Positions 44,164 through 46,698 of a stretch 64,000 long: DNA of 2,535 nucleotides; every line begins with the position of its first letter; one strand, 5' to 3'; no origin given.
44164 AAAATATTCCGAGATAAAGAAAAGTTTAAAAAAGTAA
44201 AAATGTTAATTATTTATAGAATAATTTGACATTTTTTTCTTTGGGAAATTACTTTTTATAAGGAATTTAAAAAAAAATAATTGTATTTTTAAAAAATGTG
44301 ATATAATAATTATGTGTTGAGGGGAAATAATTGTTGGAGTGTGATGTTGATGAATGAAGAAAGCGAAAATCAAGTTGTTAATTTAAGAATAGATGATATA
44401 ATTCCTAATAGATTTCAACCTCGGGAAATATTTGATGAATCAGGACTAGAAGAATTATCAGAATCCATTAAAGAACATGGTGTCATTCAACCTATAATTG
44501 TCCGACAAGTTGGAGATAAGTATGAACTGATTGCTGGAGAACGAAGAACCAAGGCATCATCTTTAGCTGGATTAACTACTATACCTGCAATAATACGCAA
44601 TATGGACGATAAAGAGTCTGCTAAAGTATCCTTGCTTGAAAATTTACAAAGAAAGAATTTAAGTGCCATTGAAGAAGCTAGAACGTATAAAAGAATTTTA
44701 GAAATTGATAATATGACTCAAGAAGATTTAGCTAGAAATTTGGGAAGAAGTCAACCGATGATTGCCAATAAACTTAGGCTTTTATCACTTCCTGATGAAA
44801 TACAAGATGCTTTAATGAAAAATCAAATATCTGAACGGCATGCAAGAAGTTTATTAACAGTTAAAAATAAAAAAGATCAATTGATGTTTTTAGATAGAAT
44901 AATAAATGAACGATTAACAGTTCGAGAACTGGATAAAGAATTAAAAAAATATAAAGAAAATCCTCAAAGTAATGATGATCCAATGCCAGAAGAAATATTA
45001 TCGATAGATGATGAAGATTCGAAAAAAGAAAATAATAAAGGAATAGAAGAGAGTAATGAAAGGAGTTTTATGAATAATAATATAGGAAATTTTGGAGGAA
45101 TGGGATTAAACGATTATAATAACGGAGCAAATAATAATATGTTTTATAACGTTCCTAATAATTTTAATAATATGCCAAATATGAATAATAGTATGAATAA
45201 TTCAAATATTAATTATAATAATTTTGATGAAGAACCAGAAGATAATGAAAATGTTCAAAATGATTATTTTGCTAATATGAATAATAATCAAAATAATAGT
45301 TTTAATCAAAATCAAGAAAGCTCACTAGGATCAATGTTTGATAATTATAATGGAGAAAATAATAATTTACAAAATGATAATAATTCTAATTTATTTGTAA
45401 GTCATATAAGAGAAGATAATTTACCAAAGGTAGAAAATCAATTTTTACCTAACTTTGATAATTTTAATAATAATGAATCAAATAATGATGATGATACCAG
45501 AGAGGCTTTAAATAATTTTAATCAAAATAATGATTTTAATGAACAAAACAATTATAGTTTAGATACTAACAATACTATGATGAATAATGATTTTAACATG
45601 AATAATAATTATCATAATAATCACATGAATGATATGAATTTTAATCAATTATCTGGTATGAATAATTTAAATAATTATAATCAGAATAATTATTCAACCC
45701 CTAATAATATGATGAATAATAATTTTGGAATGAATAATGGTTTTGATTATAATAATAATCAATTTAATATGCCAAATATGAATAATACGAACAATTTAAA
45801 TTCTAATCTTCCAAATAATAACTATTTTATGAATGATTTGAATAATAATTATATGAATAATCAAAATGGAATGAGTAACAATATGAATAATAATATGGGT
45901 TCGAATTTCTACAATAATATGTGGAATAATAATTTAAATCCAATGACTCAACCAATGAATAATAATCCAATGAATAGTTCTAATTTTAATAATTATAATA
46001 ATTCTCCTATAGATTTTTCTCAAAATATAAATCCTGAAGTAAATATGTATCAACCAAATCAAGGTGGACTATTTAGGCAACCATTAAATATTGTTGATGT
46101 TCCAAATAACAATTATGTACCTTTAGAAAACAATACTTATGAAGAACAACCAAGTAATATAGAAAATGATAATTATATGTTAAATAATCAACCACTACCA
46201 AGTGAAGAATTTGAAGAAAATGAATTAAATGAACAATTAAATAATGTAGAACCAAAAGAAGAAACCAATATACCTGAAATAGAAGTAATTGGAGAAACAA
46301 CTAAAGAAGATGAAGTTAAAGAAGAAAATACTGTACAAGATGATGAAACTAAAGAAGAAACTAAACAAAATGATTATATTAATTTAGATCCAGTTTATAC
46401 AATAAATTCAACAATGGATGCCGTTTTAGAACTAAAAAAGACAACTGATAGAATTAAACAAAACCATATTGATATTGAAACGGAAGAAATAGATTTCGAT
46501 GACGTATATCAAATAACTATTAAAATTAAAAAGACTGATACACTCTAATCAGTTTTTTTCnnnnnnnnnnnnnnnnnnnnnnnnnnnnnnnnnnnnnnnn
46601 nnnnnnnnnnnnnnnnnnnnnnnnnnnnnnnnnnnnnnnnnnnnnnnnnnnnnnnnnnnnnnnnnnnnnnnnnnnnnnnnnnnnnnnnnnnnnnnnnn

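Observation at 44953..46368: Noc (ParB-family nucleoid occlusion protein) split by an Asn-rich prion-like domain of about 470 aa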

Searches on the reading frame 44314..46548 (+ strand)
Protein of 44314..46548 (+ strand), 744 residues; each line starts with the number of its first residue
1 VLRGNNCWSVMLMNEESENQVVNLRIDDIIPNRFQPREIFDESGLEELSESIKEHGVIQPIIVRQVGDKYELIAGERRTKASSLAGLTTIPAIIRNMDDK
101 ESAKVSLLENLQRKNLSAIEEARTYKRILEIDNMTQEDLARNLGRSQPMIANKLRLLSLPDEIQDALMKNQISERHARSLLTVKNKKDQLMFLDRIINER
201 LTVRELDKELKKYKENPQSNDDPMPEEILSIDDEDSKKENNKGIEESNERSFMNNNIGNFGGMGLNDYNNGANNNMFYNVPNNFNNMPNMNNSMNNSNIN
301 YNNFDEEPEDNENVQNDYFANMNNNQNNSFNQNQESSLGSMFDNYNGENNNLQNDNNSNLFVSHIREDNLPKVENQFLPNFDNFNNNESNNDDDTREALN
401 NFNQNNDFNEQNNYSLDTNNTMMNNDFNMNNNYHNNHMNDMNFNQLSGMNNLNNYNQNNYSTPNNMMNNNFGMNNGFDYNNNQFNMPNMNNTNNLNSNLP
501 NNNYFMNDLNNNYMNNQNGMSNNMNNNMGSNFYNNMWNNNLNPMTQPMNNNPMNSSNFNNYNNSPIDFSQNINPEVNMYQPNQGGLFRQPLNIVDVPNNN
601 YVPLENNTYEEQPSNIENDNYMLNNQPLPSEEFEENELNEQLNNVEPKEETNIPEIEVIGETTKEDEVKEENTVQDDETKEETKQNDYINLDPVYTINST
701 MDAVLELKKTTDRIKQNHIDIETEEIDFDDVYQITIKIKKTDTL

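Call 4: search_protein_families(library=pfam, proteins=[window:44314-46548:+], max_evalue=0.01)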
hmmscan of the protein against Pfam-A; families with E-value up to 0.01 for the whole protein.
window:44314-46548:+ (744 aa): 3 families
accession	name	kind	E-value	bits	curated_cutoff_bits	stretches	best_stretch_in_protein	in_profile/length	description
PF02195.25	ParB_N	-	4.3e-33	113.7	26.3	1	20-112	2-95/95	ParB N-terminal domain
PF17762.8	HTH_ParB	-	2.4e-31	108.3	22.6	1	114-214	1-101/102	ParB HTH domain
PF08535.16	KorB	-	0.00058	20.2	22.3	1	132-170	2-40/89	KorB domain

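Call 5: search_protein_families(library=ncbifam, proteins=[window:44314-46548:+], max_evalue=0.01)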
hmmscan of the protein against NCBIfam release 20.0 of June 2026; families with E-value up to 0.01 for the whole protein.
window:44314-46548:+ (744 aa): 7 families
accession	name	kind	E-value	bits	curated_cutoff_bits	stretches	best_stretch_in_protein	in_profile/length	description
TIGR04285.1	nucleoid_noc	exception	5.6e-83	278.2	315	1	20-224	1-205/255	nucleoid occlusion protein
TIGR00180.1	parB_part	domain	2e-54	184.2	58.45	1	19-194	3-183/186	ParB/RepB/Spo0J family partition protein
TIGR03734.1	PRTRC_parB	hypoth_equivalog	6.9e-39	133.8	278.6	1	35-214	7-190/555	PRTRC system ParB family protein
TIGR03454.1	partition_RepB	equivalog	1.7e-16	60.5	201.5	1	18-162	61-207/325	plasmid partitioning protein RepB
NF010406.0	PRK13832.1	subfamily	2.3e-12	46.2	640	1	48-158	32-143/578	plasmid partitioning protein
NF010440.0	PRK13866.1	equivalog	2.1e-08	33.7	522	1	44-128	89-175/336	plasmid partitioning protein RepB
NF010252.0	PRK13698.1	equivalog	0.0012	17.7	274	1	37-162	81-205/323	ParB/RepB/Spo0J family plasmid partition protein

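Call 49: list_cluster_members(proteins=[window:44350-46545:+])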
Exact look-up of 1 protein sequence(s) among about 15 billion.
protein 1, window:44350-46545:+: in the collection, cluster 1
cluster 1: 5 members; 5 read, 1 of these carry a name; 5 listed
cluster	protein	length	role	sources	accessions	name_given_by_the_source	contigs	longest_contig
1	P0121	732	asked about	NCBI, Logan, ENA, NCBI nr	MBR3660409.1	MAG: ParB/RepB/Spo0J family partition protein [Bacilli bacterium] | ParB/RepB/Spo0J family partition protein [Bacilli bacterium]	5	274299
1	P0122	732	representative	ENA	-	-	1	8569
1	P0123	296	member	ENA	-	-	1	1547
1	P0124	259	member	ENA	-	-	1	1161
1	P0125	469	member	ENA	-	-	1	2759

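Call 50: find_encoding_contigs(protein=window:44350-46548:+, flank=1000, max_places=10)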
Protein window:44350-46548:+ (732 aa): 8 contigs read that carry it; 5 places shown.
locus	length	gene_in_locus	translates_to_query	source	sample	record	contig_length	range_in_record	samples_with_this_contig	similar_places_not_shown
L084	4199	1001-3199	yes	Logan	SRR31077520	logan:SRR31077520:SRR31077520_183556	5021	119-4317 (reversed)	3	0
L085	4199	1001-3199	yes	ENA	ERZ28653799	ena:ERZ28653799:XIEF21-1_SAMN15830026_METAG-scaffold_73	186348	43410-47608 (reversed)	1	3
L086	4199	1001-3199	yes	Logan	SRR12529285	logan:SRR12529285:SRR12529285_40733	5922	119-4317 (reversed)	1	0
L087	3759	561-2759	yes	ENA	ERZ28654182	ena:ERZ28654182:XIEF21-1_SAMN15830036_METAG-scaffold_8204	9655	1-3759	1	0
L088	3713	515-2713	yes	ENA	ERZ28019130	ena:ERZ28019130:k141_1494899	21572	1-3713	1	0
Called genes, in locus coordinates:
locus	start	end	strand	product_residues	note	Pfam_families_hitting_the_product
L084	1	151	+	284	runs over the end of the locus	?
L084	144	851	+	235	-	PF02527:GidB, PF05175:MTS (weak), PF13847:Methyltransf_31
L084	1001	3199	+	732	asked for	PF02195:ParB_N, PF17762:HTH_ParB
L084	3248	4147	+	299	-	-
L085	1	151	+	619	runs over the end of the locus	PF00890:FAD_binding_2 (faint), PF01134:GIDA, PF07992:Pyr_redox_2 (faint), PF12831:FAD_oxidored (faint), PF21680:GIDA_C_1st, PF13932:SAM_GIDA_C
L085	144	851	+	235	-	PF02527:GidB, PF05175:MTS (weak), PF13847:Methyltransf_31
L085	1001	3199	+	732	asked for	PF02195:ParB_N, PF17762:HTH_ParB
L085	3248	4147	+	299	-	-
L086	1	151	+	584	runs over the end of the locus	?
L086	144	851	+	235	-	PF02527:GidB, PF05175:MTS (weak), PF13847:Methyltransf_31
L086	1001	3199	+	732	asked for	PF02195:ParB_N, PF17762:HTH_ParB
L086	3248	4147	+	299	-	-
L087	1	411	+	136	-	?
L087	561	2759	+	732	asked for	PF02195:ParB_N, PF17762:HTH_ParB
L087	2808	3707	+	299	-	-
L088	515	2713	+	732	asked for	PF02195:ParB_N, PF17762:HTH_ParB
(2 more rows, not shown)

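Call 52: predict_structure(alignment_id=A1)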
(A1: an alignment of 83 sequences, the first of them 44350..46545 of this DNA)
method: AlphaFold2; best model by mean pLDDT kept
length: 732 residues; sequences in the alignment: 83
mean_pLDDT: 54.9   pTM: 0.38
mean pLDDT of the five models: 54.9, 51.2, 50.7, 47.0, 46.5
residues with pLDDT >= 90: 141; 70-90: 36; 50-70: 47; < 50: 508
segments of 3 or more residues with pLDDT < 50: 4-24, 46-48, 63-66, 68-85, 210-232, 234-240, 242-382, 386-458, 460-530, 532-605, 607-616, 618-651, 655-679
pLDDT, mean of each block of 10 residues (from residue 1): 41 40 54 68 55 68 49 43 58 90 94 94 94 96 98 97 98 97 98 97 75 39 42 42 46 41 41 40 40 43 38 37 40 43 43 41 42 40 48 43 38 42 36 38 38 45 42 40 39 41 43 40 43 41 40 42 39 40 38 37 45 46 44 41 45 48 43 45 79 93 93 94 91 59
secondary structure, 60 per line:
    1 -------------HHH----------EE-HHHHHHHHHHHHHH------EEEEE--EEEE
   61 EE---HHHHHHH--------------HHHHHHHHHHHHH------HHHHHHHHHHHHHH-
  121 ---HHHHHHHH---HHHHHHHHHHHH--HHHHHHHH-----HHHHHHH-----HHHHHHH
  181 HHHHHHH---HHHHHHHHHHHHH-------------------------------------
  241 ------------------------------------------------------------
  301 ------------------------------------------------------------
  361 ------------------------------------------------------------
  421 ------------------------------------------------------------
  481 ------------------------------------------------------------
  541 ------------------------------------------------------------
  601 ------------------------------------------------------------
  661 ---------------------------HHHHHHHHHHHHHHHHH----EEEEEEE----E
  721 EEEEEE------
elements in order (helices of 4 or more, strands of 3 or more residues): H30-43 E50-54 E57-62 H66-72 H87-99 H106-119 H124-131 H135-146 H149-156 H162-168 H174-187 H191-203 H688-704 E709-715 E720-726

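Call 57: fold_search(model_id=the predicted structure, library=pdb)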
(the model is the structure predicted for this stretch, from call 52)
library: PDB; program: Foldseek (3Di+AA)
matches with E <= 10: 173; with E <= 0.001: 35
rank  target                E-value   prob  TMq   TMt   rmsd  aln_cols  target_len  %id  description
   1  7ol9_A                3.2e-13  1.00  0.14  0.51  15.7       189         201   49  Crystal structure of C-terminally truncated Bacillus subtilis nucleoid occlusion protein (Noc) complexed to the Noc-bi (released 2022-03-09)
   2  7nfu_B                3.6e-13  1.00  0.16  0.53  12.1       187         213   52  Crystal structure of C-terminally truncated Geobacillus thermoleovorans nucleoid occlusion protein Noc (released 2021-02-17)
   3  7nfu_A                5.4e-13  1.00  0.16  0.51  12.4       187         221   52  Crystal structure of C-terminally truncated Geobacillus thermoleovorans nucleoid occlusion protein Noc (released 2021-02-17)
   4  1vz0_A                5.4e-13  1.00  0.15  0.57  13.7       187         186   45  Chromosome segregation protein Spo0J from Thermus thermophilus (released 2004-07-19)
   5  1vz0_H                6.5e-13  1.00  0.15  0.56  13.7       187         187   45  Chromosome segregation protein Spo0J from Thermus thermophilus (released 2004-07-19)
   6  1vz0_C                8.7e-13  1.00  0.15  0.56  13.7       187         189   45  Chromosome segregation protein Spo0J from Thermus thermophilus (released 2004-07-19)
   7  1vz0_E                1.3e-12  1.00  0.16  0.57  13.6       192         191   44  Chromosome segregation protein Spo0J from Thermus thermophilus (released 2004-07-19)
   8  1vz0_F                2.6e-12  1.00  0.15  0.56  13.8       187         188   45  Chromosome segregation protein Spo0J from Thermus thermophilus (released 2004-07-19)
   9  7ol9_B                2.8e-12  1.00  0.15  0.51  14.2       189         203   49  Crystal structure of C-terminally truncated Bacillus subtilis nucleoid occlusion protein (Noc) complexed to the Noc-bi (released 2022-03-09)
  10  1vz0_B                5.2e-12  1.00  0.15  0.55  13.7       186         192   46  Chromosome segregation protein Spo0J from Thermus thermophilus (released 2004-07-19)
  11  7ng0                  6.2e-12  1.00  0.14  0.50  14.9       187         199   52  Crystal structure of N- and C-terminally truncated Geobacillus thermoleovorans nucleoid occlusion protein Noc (released 2021-02-17)
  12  6sdk_A                1.3e-11  1.00  0.14  0.50  15.3       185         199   45  Crystal structure of bacterial ParB dimer bound to CDP (released 2019-10-23)
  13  7bnk_A                2.8e-11  1.00  0.13  0.49  15.1       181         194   41  Crystal structure of ParB from Myxococcus xanthus bound to CDP and Monothiophosphate (released 2021-09-08)
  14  7bnk_B                4.8e-11  1.00  0.13  0.48  15.1       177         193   42  Crystal structure of ParB from Myxococcus xanthus bound to CDP and Monothiophosphate (released 2021-09-08)
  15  7o0n_A                6.8e-11  1.00  0.13  0.49  15.1       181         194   41  Crystal structure of a ParB E93A mutant from Myxococcus xanthus bound to CDP and monothiophosphate (released 2021-09-15)
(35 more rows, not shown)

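Call 70: predict_structure(alignment_id=A2)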
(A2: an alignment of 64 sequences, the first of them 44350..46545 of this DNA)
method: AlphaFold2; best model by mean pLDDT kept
length: 732 residues; sequences in the alignment: 64
mean_pLDDT: 51.9   pTM: 0.36
mean pLDDT of the five models: 51.9, 51.1, 50.3, 49.2, 47.3
residues with pLDDT >= 90: 120; 70-90: 99; 50-70: 41; < 50: 472
segments of 3 or more residues with pLDDT < 50: 1-3, 210-328, 330-363, 366-676, 730-732
pLDDT, mean of each block of 10 residues (from residue 1): 62 92 78 90 89 91 91 92 88 86 85 89 87 91 94 93 94 93 93 93 70 40 38 33 42 45 35 31 33 34 30 29 42 35 38 43 46 36 34 34 33 31 30 30 31 31 31 29 32 30 31 32 33 33 32 33 34 43 37 32 33 35 32 34 34 32 31 43 67 75 66 61 61 39
secondary structure, 60 per line:
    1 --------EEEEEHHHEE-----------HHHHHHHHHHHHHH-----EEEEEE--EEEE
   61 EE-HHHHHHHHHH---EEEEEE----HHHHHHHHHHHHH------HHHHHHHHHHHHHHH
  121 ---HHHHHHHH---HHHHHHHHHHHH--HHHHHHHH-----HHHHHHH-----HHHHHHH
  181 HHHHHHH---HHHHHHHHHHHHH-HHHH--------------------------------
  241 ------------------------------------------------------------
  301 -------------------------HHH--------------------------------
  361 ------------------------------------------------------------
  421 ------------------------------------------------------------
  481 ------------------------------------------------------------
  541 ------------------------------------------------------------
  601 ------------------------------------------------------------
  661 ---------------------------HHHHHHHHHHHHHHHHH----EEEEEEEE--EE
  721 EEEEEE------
elements in order (helices of 4 or more, strands of 3 or more residues): E9-13 H30-43 E49-54 E57-62 H64-73 E77-82 H87-99 H106-120 H124-131 H135-146 H149-156 H162-168 H174-187 H191-203 H205-208 H688-704 E709-716 E719-726
